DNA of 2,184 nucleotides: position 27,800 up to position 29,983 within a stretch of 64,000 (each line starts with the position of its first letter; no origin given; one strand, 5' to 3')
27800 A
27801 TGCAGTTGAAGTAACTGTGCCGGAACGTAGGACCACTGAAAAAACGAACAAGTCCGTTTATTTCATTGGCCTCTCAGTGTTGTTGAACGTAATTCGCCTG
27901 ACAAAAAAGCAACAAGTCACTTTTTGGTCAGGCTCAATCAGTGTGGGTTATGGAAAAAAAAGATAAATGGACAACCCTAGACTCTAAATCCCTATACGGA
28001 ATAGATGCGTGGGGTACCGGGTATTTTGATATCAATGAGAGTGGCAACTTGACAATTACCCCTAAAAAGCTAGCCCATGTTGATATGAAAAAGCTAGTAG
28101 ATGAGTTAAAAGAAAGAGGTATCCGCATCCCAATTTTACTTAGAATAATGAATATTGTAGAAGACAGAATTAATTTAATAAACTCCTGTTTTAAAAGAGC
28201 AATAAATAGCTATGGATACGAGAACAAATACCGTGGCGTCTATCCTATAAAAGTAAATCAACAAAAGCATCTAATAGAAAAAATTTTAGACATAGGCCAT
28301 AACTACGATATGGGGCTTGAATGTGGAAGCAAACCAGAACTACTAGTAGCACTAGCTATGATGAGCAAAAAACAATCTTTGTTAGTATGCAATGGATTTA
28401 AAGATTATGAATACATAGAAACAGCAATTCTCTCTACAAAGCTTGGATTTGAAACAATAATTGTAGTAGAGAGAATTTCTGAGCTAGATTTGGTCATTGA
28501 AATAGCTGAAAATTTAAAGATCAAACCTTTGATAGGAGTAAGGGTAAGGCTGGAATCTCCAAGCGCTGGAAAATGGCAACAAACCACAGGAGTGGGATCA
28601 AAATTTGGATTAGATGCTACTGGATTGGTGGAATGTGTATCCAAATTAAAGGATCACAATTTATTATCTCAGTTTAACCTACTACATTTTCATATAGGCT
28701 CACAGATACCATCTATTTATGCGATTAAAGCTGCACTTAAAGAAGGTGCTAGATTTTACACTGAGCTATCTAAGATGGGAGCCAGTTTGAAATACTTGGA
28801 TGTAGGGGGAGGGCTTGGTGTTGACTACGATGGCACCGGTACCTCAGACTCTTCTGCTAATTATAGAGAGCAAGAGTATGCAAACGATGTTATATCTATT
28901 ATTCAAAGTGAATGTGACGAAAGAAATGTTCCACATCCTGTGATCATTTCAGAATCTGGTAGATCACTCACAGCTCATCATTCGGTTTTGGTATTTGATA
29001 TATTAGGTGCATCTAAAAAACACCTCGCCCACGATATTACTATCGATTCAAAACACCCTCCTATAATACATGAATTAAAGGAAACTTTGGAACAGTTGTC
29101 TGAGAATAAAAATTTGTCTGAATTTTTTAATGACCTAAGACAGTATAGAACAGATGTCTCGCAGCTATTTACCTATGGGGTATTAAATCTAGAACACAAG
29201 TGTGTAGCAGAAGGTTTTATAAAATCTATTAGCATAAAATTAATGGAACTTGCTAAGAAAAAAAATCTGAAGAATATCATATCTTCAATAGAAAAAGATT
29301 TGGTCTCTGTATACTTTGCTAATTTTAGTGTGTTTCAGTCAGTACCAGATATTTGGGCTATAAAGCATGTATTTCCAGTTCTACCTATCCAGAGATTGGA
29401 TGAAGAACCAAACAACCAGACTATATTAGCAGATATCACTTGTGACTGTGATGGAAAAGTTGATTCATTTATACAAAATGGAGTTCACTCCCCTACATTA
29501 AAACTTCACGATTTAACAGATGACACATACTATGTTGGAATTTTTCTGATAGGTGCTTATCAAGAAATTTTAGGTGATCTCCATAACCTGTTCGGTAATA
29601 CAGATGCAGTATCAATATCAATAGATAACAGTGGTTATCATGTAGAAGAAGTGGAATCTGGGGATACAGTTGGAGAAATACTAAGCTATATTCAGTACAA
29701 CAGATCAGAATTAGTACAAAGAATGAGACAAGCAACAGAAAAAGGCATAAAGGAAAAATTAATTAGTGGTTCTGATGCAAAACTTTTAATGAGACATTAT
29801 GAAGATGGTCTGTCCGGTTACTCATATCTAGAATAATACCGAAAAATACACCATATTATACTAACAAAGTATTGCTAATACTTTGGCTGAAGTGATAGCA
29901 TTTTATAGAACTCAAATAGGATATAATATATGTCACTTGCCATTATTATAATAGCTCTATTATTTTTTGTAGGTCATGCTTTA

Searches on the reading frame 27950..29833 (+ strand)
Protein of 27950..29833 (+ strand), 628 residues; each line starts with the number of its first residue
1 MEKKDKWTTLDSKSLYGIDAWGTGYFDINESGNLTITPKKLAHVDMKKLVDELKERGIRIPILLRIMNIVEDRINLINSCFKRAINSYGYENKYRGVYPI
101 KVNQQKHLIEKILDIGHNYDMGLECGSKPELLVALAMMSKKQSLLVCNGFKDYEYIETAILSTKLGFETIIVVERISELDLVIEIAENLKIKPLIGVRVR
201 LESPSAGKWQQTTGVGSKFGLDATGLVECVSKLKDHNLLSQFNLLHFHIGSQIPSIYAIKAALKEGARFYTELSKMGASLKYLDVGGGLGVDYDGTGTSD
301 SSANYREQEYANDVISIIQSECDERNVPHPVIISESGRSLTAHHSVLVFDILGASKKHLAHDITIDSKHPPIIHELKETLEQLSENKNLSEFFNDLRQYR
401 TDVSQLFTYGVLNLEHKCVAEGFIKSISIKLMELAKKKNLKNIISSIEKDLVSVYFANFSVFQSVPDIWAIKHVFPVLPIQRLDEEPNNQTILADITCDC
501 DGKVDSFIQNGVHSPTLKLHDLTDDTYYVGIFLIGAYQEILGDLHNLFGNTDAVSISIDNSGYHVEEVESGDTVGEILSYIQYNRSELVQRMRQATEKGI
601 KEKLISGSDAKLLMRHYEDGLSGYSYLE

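Call 25: find_homologous_proteins(query=window:27950-29833:+, max_evalue=1e-100)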
Query window:27950-29833:+ (628 aa): 7977 proteins with E <= 1e-100 among 8000 candidates; the best 120 are listed.
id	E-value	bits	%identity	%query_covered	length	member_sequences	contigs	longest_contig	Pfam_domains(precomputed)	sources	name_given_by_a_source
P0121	0.0e+0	1410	100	100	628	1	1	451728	PF17944.7,PF17810.7,PF02784.23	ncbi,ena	-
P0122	0.0e+0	1261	89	100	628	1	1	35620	PF17944.7,PF17810.7,PF02784.23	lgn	-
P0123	0.0e+0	1213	85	100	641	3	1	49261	PF17944.7,PF17810.7,PF02784.23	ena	-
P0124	0.0e+0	1150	82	100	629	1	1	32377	PF17944.7,PF17810.7,PF02784.23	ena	-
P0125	1.9e-253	861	60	100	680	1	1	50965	PF17944.7,PF17810.7,PF02784.23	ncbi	-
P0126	7.4e-248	842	59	100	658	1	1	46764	PF17944.7,PF17810.7,PF02784.23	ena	-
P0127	6.1e-247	839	59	99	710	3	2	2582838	PF17944.7,PF17810.7,PF02784.23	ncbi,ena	-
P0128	1.0e-246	838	60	100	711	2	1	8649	PF17944.7,PF17810.7,PF02784.23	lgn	-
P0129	1.1e-246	838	59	100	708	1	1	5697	PF17944.7,PF17810.7,PF02784.23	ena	-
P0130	6.2e-246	836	58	100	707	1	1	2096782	PF17944.7,PF17810.7,PF02784.23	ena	-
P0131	8.9e-244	829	58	99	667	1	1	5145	PF17944.7,PF17810.7,PF02784.23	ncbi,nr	ncbi:MAG: biosynthetic arginine decarboxylase [Bdellovibrionales bacterium]|nr:biosynthetic arginine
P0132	1.1e-239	815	58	100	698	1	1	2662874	PF17944.7,PF17810.7,PF02784.23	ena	-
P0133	1.1e-239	815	58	100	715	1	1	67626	PF17944.7,PF17810.7,PF02784.23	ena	-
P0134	1.3e-239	815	58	100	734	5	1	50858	PF17944.7,PF17810.7,PF02784.23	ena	-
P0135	9.8e-239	812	58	100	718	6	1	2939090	PF17944.7,PF17810.7,PF02784.23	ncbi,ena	-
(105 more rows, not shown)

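Call 26: find_encoding_contigs(protein=P0122, flank=10000, max_places=2)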
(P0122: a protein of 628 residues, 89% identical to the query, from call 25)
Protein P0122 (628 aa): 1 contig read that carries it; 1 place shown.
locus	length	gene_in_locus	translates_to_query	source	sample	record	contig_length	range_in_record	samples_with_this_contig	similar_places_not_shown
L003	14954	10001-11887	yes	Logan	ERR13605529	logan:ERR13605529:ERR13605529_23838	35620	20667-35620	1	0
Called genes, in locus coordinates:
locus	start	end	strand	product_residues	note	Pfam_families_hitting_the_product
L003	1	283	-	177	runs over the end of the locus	PF00376:MerR (weak), PF13411:MerR_1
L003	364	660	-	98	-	PF00216:Bac_DNA_binding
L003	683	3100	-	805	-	PF01588:tRNA_bind, PF03483:B3_4, PF03484:B5, PF17759:tRNA_synthFbeta, PF03147:FDX-ACB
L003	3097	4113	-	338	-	PF02912:Phe_tRNA-synt_N, PF01409:tRNA-synt_2d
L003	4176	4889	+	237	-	PF00588:SpoU_methylase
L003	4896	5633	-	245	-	-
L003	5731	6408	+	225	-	PF03167:UDG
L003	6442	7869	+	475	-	PF12795:MscS_porin (weak)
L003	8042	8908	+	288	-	PF01464:SLT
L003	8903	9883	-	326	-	PF00756:Esterase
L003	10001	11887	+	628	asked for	PF02784:Orn_Arg_deC_N, PF17810:Arg_decarb_HB, PF17944:Arg_decarbox_C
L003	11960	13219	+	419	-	PF00999:Na_H_Exchanger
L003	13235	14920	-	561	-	PF04326:SLFN_AlbA_2, PF13749:HATPase_c_4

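Call 27: find_encoding_contigs(protein=P0123, flank=10000, max_places=2)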
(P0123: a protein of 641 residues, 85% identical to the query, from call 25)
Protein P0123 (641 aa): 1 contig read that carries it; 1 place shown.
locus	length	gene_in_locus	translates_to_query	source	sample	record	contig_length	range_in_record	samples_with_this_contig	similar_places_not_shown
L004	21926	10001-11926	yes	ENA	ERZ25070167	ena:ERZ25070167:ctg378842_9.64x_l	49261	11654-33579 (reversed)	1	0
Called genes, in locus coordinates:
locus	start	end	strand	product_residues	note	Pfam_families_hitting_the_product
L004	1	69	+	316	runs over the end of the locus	PF00056:Ldh_1_N, PF02866:Ldh_1_C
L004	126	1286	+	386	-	PF08442:ATP-grasp_2, PF13549:ATP-grasp_5, PF24948:Citrate_synth_N, PF00549:Ligase_CoA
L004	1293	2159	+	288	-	PF02629:CoA_binding, PF00549:Ligase_CoA, PF13607:Succ_CoA_lig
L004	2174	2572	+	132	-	PF00334:NDK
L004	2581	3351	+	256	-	PF13424:TPR_12 (weak), PF13432:TPR_16 (weak), PF13414:TPR_11 (weak), PF00515:TPR_1, PF07719:TPR_2, PF13181:TPR_8 (weak), PF13424:TPR_12, PF14559:TPR_19, +13 more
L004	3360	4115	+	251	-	PF13413:HTH_25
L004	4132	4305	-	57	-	PF02416:TatA_B_E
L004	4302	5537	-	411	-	PF00999:Na_H_Exchanger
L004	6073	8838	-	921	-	-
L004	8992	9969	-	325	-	PF00756:Esterase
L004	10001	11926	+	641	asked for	PF02784:Orn_Arg_deC_N, PF17810:Arg_decarb_HB, PF17944:Arg_decarbox_C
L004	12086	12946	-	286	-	PF01464:SLT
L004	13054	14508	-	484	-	PF12795:MscS_porin (weak)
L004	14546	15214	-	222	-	PF03167:UDG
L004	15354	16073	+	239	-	-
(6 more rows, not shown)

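Call 28: find_encoding_contigs(protein=P0124, flank=10000, max_places=2)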
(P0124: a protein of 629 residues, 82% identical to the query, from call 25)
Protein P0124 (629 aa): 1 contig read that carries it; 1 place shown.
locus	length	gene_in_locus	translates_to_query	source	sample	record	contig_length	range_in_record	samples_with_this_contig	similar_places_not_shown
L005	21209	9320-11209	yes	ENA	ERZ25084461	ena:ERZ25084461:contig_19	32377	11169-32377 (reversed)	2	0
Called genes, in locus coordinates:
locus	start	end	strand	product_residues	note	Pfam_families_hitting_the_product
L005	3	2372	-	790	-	?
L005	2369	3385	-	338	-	PF02912:Phe_tRNA-synt_N, PF01409:tRNA-synt_2d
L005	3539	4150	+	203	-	PF00588:SpoU_methylase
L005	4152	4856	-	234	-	-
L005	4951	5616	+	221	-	PF03167:UDG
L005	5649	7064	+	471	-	-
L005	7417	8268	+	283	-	PF01464:SLT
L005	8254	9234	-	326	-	PF00756:Esterase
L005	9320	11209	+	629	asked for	PF02784:Orn_Arg_deC_N, PF17810:Arg_decarb_HB, PF17944:Arg_decarbox_C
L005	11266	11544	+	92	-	PF00313:CSD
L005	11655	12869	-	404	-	PF25199:nSTAND_NTPase5 (weak), PF01637:ATPase_2 (faint), PF13173:AAA_14, PF13635:DUF4143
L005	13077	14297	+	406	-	PF00999:Na_H_Exchanger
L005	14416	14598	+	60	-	PF02416:TatA_B_E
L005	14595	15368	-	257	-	PF13413:HTH_25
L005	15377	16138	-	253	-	PF21033:RMD1-3 (faint), PF00515:TPR_1 (faint), PF13181:TPR_8 (faint), PF13424:TPR_12 (faint), PF13431:TPR_17 (faint), PF14559:TPR_19, PF07719:TPR_2 (weak), PF13414:TPR_11 (weak), +8 more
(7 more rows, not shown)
